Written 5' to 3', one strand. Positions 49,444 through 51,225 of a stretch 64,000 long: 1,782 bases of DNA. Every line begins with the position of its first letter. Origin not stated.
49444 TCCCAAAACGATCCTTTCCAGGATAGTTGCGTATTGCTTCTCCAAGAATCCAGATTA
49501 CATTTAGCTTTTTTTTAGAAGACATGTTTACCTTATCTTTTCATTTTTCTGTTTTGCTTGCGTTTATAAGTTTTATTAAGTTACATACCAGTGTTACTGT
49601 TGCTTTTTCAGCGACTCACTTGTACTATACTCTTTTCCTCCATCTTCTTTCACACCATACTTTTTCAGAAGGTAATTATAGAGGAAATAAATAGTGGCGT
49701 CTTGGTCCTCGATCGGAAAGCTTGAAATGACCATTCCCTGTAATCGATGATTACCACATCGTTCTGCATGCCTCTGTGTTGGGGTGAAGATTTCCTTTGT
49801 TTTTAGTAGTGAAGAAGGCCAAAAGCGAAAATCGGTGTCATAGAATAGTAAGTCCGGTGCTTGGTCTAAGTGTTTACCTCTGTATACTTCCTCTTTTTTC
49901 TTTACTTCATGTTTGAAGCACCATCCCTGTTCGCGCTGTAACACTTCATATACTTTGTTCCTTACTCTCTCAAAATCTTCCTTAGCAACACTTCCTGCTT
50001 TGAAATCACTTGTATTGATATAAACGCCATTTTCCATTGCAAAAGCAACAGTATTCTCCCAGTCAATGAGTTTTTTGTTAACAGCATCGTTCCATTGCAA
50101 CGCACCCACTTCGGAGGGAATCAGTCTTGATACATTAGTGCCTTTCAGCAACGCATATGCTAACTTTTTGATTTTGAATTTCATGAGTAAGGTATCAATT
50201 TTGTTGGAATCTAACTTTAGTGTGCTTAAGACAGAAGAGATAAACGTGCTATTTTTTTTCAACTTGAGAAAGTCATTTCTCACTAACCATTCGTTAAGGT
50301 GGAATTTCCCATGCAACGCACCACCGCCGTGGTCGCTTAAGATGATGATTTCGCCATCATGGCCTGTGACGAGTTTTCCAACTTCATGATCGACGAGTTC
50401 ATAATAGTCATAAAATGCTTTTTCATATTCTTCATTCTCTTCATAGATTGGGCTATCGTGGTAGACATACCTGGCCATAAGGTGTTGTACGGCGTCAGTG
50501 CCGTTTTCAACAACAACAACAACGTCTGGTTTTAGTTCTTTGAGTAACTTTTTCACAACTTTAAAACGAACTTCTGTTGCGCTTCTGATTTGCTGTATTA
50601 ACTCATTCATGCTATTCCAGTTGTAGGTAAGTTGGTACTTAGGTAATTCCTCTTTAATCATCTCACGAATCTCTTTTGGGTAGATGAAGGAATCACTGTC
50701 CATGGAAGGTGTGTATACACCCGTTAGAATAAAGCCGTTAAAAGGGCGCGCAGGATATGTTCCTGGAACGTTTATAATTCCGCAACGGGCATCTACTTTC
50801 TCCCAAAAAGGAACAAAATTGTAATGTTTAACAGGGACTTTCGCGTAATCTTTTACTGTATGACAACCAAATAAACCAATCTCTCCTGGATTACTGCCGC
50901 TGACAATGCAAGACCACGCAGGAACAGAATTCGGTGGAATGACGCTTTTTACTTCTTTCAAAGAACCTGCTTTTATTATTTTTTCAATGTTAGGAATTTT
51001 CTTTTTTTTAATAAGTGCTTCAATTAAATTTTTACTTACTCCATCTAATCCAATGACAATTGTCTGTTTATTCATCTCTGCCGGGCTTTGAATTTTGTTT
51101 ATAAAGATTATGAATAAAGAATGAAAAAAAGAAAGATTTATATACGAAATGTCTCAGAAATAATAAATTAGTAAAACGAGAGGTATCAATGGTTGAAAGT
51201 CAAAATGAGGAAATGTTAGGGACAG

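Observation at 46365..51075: Two cytoplasmic alkaline-phosphatase-superfamily enzymes and a KpsS-like protein as candidate phosphonate / nonulosonate transferases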

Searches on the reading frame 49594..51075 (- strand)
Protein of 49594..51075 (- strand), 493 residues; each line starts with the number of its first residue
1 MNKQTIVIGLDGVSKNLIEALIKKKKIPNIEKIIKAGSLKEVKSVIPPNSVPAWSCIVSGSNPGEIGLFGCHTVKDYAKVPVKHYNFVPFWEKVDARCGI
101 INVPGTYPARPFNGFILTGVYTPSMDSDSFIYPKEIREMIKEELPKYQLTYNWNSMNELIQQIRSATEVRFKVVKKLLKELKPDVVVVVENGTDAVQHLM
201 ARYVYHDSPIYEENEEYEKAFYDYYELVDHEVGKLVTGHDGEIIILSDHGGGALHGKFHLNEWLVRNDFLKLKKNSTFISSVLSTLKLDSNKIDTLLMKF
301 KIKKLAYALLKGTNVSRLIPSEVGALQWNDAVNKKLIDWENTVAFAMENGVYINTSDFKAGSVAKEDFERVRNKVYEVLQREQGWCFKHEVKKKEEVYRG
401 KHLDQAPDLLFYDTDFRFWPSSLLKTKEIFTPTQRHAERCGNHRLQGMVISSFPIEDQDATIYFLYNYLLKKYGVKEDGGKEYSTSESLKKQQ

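Call 3: search_protein_families(library=pfam, proteins=[window:49594-51075:-], max_evalue=0.01)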
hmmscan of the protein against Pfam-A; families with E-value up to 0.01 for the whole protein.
window:49594-51075:- (493 aa): 1 family
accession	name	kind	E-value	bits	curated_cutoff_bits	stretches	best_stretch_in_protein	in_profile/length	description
PF01663.27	Phosphodiest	-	6.2e-27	95.5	23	1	5-305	1-241/342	Type I phosphodiesterase / nucleotide pyrophosphatase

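Call 8: search_protein_families(library=ncbifam, proteins=[window:49594-51075:-], max_evalue=0.01)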
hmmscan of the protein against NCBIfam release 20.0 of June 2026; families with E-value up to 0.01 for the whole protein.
window:49594-51075:- (493 aa): 1 family
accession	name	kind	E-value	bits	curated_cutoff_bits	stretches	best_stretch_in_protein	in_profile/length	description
TIGR02335.1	hydr_PhnA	equivalog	0.00039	19.6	407.55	1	3-71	13-81/408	phosphonoacetate hydrolase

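Call 23: find_homologous_proteins(query=window:49594-51075:-)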
Query window:49594-51075:- (493 aa): 737 proteins with E <= 0.001 among 8000 candidates; the best 120 are listed.
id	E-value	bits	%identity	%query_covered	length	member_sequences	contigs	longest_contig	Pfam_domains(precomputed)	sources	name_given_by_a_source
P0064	0.0e+0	1132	100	100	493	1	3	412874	PF01663.28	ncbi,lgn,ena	-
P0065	3.2e-211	721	62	99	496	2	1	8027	PF01663.28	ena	-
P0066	3.4e-48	183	28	91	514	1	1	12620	PF01663.28,PF00884.29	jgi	jgi:predicted AlkP superfamily phosphohydrolase/phosphomutase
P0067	8.9e-44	169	28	92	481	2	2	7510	PF01663.28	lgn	-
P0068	2.7e-42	164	28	91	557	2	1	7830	PF01663.28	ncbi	-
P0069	1.4e-40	158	28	85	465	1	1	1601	PF01663.28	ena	-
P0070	6.0e-40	156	24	97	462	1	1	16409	PF01663.28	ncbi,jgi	jgi:predicted AlkP superfamily phosphohydrolase/phosphomutase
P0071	1.7e-39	154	28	83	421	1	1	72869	PF01663.28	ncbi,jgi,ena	-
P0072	2.9e-39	154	28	85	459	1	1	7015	PF01663.28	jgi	jgi:predicted AlkP superfamily phosphohydrolase/phosphomutase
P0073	6.3e-39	153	29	91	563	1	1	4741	PF01663.28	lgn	-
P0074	9.9e-39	152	28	85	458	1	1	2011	PF01663.28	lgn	-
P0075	1.3e-38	151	26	92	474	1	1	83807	PF01663.28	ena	-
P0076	2.9e-38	150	29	84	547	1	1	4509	PF01663.28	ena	-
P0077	4.3e-38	150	29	84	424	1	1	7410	PF01663.28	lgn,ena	-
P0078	4.5e-38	150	25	91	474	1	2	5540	PF01663.28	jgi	jgi:predicted AlkP superfamily phosphohydrolase/phosphomutase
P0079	1.6e-37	148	26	91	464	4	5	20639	PF01663.28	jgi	jgi:predicted AlkP superfamily phosphohydrolase/phosphomutase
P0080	2.6e-37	147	26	97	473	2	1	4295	PF01663.28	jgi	jgi:predicted AlkP superfamily phosphohydrolase/phosphomutase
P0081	2.7e-37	147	28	85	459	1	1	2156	PF01663.28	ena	-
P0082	3.1e-37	147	27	85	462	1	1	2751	PF01663.28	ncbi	-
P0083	3.6e-37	147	27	85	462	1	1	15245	PF01663.28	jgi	jgi:predicted AlkP superfamily phosphohydrolase/phosphomutase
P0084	3.8e-37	147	24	97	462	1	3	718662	PF01663.28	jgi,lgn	jgi:predicted AlkP superfamily phosphohydrolase/phosphomutase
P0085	3.9e-37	147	26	91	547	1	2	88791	PF01663.28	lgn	-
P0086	4.6e-37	146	27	85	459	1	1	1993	PF01663.28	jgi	jgi:predicted AlkP superfamily phosphohydrolase/phosphomutase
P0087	7.3e-37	146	26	91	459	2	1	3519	PF01663.28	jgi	jgi:predicted AlkP superfamily phosphohydrolase/phosphomutase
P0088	9.3e-37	145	27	85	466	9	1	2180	PF01663.28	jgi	-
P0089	1.2e-36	145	27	85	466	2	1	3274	PF01663.28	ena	-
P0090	1.6e-36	145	25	97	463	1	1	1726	PF01663.28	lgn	-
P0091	2.6e-36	144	28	84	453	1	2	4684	PF01663.28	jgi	jgi:predicted AlkP superfamily phosphohydrolase/phosphomutase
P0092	5.2e-36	143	26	92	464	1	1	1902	PF01663.28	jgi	jgi:predicted AlkP superfamily phosphohydrolase/phosphomutase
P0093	1.6e-35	141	26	93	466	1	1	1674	PF01663.28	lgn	-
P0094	1.7e-35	141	27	84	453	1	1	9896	PF01663.28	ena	-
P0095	1.7e-35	141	27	91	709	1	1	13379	PF13671.13,PF01663.28,PF01583.27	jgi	jgi:adenylyl-sulfate kinase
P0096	1.7e-35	141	25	92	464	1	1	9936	PF01663.28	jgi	jgi:predicted AlkP superfamily phosphohydrolase/phosphomutase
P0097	2.2e-35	141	26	85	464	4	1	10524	PF01663.28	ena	-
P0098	2.7e-35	141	25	91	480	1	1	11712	PF01663.28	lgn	-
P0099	3.7e-35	140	30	83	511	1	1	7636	PF01663.28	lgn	-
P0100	3.9e-35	140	32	55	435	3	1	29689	PF01663.28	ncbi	-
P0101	4.5e-35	140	25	97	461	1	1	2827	PF01663.28,PF00884.29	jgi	jgi:predicted AlkP superfamily phosphohydrolase/phosphomutase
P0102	6.1e-35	139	28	87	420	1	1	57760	PF01663.28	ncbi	-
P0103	8.4e-35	139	27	90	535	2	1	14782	PF01663.28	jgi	jgi:predicted AlkP superfamily phosphohydrolase/phosphomutase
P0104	9.2e-35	139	25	97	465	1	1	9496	PF01663.28,PF00884.29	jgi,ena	jgi:predicted AlkP superfamily phosphohydrolase/phosphomutase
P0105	9.6e-35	139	27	83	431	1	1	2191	PF01663.28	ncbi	-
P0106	1.6e-34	138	25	97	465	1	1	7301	PF01663.28,PF00884.29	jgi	jgi:predicted AlkP superfamily phosphohydrolase/phosphomutase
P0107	1.8e-34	138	32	57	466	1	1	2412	PF01663.28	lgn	-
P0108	2.9e-34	137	26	95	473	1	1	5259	PF01663.28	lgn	-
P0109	4.4e-34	137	27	83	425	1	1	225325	PF01663.28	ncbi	-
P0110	4.7e-34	136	31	71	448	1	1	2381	PF01663.28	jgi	jgi:predicted AlkP superfamily phosphohydrolase/phosphomutase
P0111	7.1e-34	136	26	96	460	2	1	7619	PF01663.28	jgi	jgi:predicted AlkP superfamily phosphohydrolase/phosphomutase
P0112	1.0e-33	135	24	91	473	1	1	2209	PF01663.28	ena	-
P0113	1.3e-33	135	27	91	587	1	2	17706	PF01663.28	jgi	jgi:predicted AlkP superfamily phosphohydrolase/phosphomutase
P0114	1.5e-33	135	29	85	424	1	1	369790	PF01663.28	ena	-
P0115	1.8e-33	135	27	83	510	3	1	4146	PF01663.28,PF16347.11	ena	-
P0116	2.9e-33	134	29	82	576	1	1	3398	PF01663.28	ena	-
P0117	8.8e-33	132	27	92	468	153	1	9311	PF01663.28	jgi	jgi:predicted AlkP superfamily phosphohydrolase/phosphomutase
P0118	9.1e-33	132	28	96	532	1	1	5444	PF01663.28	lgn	-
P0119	9.4e-33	132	25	92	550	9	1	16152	PF01663.28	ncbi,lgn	-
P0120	1.1e-32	132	25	91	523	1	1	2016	PF01663.28,PF16347.11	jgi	jgi:predicted AlkP superfamily phosphohydrolase/phosphomutase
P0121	1.3e-32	132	28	55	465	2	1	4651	PF01663.28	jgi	jgi:predicted AlkP superfamily phosphohydrolase/phosphomutase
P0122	1.3e-32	132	28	56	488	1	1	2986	PF01663.28,PF00884.29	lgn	-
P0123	1.3e-32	132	24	91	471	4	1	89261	PF01663.28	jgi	jgi:predicted AlkP superfamily phosphohydrolase/phosphomutase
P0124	2.3e-32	131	25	92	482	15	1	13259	PF01663.28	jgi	jgi:predicted AlkP superfamily phosphohydrolase/phosphomutase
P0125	3.5e-32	130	26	92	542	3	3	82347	PF01663.28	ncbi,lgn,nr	ncbi:alkaline phosphatase family protein [Myxococcota bacterium]|nr:alkaline phosphatase family prot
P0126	4.1e-32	130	26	83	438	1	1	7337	PF01663.28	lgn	-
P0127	4.5e-32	130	25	97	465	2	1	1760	PF01663.28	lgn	-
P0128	5.7e-32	130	26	91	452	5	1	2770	PF01663.28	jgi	-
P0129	6.5e-32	129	24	91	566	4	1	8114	PF01663.28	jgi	jgi:predicted AlkP superfamily phosphohydrolase/phosphomutase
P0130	1.1e-31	129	24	92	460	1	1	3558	PF01663.28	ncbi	-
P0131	1.6e-31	128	29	94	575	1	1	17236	PF01663.28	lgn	-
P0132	2.8e-31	127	27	93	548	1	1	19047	PF01663.28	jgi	-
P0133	3.1e-31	127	32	59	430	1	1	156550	PF01663.28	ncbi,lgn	ncbi:MAG: alkaline phosphatase family protein [Candidatus Aminicenantaceae bacterium]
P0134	3.3e-31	127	27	83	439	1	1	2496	PF01663.28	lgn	-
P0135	3.5e-31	127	26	91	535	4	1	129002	PF01663.28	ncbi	-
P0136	3.7e-31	127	26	92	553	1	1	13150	PF01663.28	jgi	jgi:predicted AlkP superfamily phosphohydrolase/phosphomutase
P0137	4.9e-31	127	27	94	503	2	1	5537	PF01663.28,PF16347.11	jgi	-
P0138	5.6e-31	126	26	90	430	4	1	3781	PF01663.28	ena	-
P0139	8.2e-31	126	25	91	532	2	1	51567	PF01663.28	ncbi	-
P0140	8.4e-31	126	26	83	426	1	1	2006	PF01663.28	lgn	-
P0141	1.1e-30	125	27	90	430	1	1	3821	PF01663.28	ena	-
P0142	1.2e-30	125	25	91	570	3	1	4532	PF01663.28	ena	-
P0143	2.0e-30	124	26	82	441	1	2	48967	PF01663.28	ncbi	ncbi:MAG: alkaline phosphatase family protein [Desulfomonilaceae bacterium]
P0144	2.1e-30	124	30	55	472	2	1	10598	PF01663.28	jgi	jgi:predicted AlkP superfamily phosphohydrolase/phosphomutase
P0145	2.7e-30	124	26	83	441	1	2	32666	PF01663.28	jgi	jgi:predicted AlkP superfamily phosphohydrolase/phosphomutase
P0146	2.7e-30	124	26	96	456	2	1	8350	PF01663.28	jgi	jgi:predicted AlkP superfamily phosphohydrolase/phosphomutase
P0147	3.7e-30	124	29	55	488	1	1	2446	PF01663.28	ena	-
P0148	4.0e-30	124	30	59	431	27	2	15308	PF01663.28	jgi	jgi:predicted AlkP superfamily phosphohydrolase/phosphomutase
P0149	4.7e-30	123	26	88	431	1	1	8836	PF01663.28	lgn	-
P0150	7.4e-30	123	30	54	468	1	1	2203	PF01663.28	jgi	jgi:predicted AlkP superfamily phosphohydrolase/phosphomutase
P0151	8.9e-30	122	30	58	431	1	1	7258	PF01663.28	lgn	-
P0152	1.1e-29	122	25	91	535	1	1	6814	PF01663.28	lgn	-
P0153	1.1e-29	122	29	59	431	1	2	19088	PF01663.28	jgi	jgi:predicted AlkP superfamily phosphohydrolase/phosphomutase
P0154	1.2e-29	122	27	59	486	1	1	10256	PF01663.28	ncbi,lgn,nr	ncbi:MAG: alkaline phosphatase family protein [Gemmatimonadetes bacterium]|nr:alkaline phosphatase f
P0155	1.3e-29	122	27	90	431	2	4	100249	PF01663.28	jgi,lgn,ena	-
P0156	1.4e-29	122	27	90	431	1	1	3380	PF01663.28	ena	-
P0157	1.4e-29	122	26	82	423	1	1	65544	PF01663.28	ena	-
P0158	1.5e-29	122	29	59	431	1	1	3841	PF01663.28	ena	-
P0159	1.7e-29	121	28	90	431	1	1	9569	PF01663.28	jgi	-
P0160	1.8e-29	121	24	96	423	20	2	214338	PF01663.28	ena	-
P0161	1.8e-29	121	30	58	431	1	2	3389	PF01663.28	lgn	-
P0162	1.8e-29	121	30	59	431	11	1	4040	PF01663.28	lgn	-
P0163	1.9e-29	121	28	55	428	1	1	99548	PF01663.28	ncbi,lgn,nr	ncbi:MAG: alkaline phosphatase family protein [bacterium]|nr:alkaline phosphatase family protein [ba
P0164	2.0e-29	121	26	95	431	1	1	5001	PF01663.28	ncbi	-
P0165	3.6e-29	120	26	90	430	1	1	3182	PF01663.28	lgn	-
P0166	3.6e-29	120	23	97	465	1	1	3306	PF01663.28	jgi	jgi:predicted AlkP superfamily phosphohydrolase/phosphomutase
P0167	3.8e-29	120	26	90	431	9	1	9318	PF01663.28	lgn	-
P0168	3.8e-29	120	27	55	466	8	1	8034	PF01663.28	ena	-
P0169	3.8e-29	120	25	87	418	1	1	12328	PF01663.28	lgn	-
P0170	4.9e-29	120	26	90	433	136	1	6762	PF01663.28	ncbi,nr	ncbi:MAG: hypothetical protein E3I52_02130 [Candidatus Aminicenantes bacterium]|nr:MAG: hypothetical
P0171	6.3e-29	120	31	59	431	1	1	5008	PF01663.28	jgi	jgi:predicted AlkP superfamily phosphohydrolase/phosphomutase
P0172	7.8e-29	119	29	59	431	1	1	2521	PF01663.28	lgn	-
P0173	7.8e-29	119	29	59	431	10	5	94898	PF01663.28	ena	-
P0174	7.8e-29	119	30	58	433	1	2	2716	PF01663.28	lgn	-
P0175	7.9e-29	119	29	56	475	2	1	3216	PF01663.28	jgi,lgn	jgi:predicted AlkP superfamily phosphohydrolase/phosphomutase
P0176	8.3e-29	119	29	59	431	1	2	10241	PF01663.28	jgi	jgi:predicted AlkP superfamily phosphohydrolase/phosphomutase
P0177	9.0e-29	119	26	90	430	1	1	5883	PF01663.28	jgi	jgi:predicted AlkP superfamily phosphohydrolase/phosphomutase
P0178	1.1e-28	119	23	96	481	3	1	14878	PF01663.28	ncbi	-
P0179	1.1e-28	119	29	59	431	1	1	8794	PF01663.28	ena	-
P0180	1.3e-28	118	27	56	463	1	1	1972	PF01663.28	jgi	-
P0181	1.4e-28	118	26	90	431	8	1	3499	PF01663.28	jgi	-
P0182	1.4e-28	118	27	87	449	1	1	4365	PF01663.28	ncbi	-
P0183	1.6e-28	118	29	58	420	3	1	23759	PF01663.28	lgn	-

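Call 24: find_encoding_contigs(protein=P0064, flank=10000, max_places=3)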
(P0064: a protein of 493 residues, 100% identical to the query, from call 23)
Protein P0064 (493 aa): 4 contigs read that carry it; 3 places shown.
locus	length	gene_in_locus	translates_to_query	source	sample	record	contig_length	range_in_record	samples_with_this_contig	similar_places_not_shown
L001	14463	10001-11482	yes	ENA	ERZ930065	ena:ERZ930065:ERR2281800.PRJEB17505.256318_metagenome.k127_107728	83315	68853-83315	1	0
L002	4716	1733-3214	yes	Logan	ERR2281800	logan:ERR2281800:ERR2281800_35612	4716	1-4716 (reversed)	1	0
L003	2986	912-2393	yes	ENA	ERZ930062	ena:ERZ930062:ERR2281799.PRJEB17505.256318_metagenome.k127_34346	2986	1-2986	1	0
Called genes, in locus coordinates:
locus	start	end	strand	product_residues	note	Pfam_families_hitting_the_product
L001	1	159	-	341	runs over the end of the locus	PF02388:FemAB (faint), PF13480:Acetyltransf_6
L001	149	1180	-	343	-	PF01041:DegT_DnrJ_EryC1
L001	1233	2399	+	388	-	PF13439:Glyco_transf_4, PF00534:Glycos_transf_1, PF13692:Glyco_trans_1_4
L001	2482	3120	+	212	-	PF13489:Methyltransf_23, PF13649:Methyltransf_25, PF13847:Methyltransf_31 (weak), PF08241:Methyltransf_11, PF08242:Methyltransf_12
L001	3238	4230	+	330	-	PF01073:3Beta_HSD, PF01370:Epimerase, PF02719:Polysacc_synt_2 (faint), PF04321:RmlD_sub_bind, PF16363:GDP_Man_Dehyd, PF07993:NAD_binding_4 (weak)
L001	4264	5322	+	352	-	PF00534:Glycos_transf_1, PF13692:Glyco_trans_1_4, PF13524:Glyco_trans_1_2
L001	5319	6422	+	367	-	PF13439:Glyco_transf_4, PF13579:Glyco_trans_4_4, PF20706:GT4-conflict, PF00534:Glycos_transf_1, PF13692:Glyco_trans_1_4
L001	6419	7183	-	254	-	PF00483:NTP_transferase, PF12804:NTP_transf_3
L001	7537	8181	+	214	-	PF13370:Fer4_13, PF13459:Fer4_15 (weak), PF14251:PterinBD-DUF4346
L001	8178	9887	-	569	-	PF02310:B12-binding, PF04055:Radical_SAM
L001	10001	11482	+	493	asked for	PF01663:Phosphodiest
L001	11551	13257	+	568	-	PF00884:Sulfatase (weak), PF16347:SGSH_C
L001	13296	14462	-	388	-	?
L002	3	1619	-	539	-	?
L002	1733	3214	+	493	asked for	PF01663:Phosphodiest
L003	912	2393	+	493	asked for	PF01663:Phosphodiest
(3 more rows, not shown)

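Call 31: search_solved_structures(query=window:49594-51075:-, max_evalue=0.01, show_alignments=3)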
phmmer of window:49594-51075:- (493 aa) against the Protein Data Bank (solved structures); distinct sequences matched with E-value up to 0.01: 2.
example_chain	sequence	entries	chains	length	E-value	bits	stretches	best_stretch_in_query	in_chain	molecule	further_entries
3szy_A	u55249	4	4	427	0.0073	18.7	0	5-72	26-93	phosphonoacetate hydrolase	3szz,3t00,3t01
3t02_A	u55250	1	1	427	0.0074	18.7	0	5-72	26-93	phosphonoacetate hydrolase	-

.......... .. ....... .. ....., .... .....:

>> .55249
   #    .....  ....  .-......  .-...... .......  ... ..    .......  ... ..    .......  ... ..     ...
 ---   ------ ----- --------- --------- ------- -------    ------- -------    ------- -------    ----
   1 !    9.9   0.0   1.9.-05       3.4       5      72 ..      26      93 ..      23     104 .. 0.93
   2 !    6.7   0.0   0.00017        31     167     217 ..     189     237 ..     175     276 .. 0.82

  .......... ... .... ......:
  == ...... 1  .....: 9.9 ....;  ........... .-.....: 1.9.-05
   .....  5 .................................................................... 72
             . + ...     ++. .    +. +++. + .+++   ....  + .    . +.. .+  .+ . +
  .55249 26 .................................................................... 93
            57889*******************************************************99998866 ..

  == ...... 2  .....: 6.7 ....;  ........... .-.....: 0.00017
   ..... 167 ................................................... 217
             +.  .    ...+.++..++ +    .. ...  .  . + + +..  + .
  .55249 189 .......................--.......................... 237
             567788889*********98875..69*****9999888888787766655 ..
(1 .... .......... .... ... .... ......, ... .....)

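Call 46: list_cluster_members(proteins=[P0064, P0001, P0010])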
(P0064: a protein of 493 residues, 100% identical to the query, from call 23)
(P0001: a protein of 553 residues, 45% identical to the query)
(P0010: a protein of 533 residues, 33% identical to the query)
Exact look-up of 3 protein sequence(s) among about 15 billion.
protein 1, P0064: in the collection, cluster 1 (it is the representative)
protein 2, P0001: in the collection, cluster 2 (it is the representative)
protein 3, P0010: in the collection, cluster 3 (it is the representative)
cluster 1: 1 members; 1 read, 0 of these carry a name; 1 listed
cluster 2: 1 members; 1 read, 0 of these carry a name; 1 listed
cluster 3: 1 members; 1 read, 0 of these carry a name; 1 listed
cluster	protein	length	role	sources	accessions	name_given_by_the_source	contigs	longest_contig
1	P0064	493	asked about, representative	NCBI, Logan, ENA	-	-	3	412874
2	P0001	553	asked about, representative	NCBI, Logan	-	-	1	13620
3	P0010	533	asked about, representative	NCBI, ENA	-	-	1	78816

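Call 50: find_encoding_contigs(protein=P0065, flank=10000, max_places=2)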
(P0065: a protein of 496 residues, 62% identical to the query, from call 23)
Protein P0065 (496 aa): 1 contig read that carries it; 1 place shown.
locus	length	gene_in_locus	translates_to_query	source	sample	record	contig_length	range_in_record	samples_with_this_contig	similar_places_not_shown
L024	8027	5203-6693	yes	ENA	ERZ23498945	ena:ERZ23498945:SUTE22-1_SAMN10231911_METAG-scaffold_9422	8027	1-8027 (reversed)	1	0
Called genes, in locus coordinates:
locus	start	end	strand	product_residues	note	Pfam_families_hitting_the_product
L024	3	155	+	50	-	?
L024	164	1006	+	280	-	PF01554:MatE, PF01943:Polysacc_synt (weak), PF03023:MurJ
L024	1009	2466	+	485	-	PF01663:Phosphodiest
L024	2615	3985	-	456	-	PF06782:UPF0236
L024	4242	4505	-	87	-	-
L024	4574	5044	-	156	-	PF03811:Zn_ribbon_InsA (faint)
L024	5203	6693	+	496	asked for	PF01663:Phosphodiest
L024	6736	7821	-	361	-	PF00534:Glycos_transf_1, PF13692:Glyco_trans_1_4, PF13524:Glyco_trans_1_2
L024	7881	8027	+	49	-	?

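Call 51: find_encoding_contigs(protein=P0066, flank=10000, max_places=2)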
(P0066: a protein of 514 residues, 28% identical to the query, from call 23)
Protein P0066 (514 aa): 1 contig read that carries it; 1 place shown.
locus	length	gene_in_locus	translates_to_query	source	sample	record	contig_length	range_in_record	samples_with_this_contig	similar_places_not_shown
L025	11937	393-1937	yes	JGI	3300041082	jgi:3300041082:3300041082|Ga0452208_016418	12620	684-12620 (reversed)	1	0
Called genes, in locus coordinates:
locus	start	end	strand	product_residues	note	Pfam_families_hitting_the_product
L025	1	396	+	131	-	?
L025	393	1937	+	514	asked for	PF01663:Phosphodiest, PF00884:Sulfatase (weak)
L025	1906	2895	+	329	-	PF03706:LPG_synthase_TM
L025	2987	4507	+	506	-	PF01663:Phosphodiest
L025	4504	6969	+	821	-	PF09586:YfhO (faint)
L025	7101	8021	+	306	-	PF00535:Glycos_transf_2, PF13641:Glyco_tranf_2_3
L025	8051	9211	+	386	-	PF13439:Glyco_transf_4 (faint), PF13579:Glyco_trans_4_4, PF02350:Epimerase_2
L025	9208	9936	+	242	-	PF00535:Glycos_transf_2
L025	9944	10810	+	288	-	PF00535:Glycos_transf_2, PF10111:Glyco_tranf_2_2, PF13641:Glyco_tranf_2_3, PF13632:Glyco_trans_2_3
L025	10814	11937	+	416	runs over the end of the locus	PF13727:CoA_binding_3, PF02397:Bac_transf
